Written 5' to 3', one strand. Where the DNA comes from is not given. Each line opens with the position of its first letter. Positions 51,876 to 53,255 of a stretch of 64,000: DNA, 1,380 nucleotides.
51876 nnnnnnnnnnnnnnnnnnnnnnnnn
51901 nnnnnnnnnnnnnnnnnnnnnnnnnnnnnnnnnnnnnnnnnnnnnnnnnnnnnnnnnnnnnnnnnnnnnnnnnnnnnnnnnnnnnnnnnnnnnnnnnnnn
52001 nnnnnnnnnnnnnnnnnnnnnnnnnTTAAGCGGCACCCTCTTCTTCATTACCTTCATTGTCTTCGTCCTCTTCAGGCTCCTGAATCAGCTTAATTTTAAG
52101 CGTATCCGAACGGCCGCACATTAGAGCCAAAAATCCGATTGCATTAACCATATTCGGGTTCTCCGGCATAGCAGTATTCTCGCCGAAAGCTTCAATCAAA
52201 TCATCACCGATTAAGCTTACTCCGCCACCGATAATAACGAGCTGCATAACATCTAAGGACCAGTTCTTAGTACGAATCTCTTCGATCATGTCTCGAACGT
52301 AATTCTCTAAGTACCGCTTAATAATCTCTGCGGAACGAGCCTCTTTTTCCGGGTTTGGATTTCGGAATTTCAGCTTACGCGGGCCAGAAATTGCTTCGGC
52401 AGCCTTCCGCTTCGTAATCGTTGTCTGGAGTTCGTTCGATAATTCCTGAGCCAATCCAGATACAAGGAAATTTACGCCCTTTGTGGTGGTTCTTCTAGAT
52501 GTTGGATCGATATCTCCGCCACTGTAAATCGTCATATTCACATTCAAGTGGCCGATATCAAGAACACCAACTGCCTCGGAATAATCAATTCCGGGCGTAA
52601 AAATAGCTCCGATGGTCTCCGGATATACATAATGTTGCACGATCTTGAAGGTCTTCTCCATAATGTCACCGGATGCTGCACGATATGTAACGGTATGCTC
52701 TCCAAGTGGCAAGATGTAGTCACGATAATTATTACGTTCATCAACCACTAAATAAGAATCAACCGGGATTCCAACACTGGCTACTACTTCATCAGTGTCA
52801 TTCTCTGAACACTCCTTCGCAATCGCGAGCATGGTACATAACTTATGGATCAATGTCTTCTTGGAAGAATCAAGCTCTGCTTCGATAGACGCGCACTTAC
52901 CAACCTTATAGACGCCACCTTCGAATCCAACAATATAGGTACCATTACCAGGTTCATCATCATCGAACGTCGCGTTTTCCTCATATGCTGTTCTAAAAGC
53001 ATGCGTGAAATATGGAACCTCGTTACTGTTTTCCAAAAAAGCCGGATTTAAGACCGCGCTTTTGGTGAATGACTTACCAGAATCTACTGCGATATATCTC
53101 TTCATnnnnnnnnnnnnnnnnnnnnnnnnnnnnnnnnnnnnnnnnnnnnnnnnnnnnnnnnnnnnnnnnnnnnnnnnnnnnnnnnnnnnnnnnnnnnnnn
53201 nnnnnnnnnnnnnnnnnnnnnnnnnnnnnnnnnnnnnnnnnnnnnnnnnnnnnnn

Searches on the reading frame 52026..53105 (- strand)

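Call 34: search_protein_families(library=phrogs, proteins=[window:52026-53105:-], max_evalue=0.001)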
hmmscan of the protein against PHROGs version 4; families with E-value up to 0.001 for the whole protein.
window:52026-53105:- (359 aa): 1 family
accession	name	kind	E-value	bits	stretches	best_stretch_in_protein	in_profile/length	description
phrog_691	-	DNA, RNA and nucleotide metabolism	1.7e-35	123.8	1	2-330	3-323/329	partition protein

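Call 41: search_protein_families(library=pfam, proteins=[window:52026-53105:-], max_evalue=0.001)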
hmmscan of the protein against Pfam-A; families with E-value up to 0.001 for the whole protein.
window:52026-53105:- (359 aa): 1 family
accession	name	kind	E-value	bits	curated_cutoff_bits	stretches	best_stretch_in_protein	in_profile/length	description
PF21522.3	MreB-like_C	-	8.9e-05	23.5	27.8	1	181-303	1-121/123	Archaeal actin homologue MreB-like, C-terminal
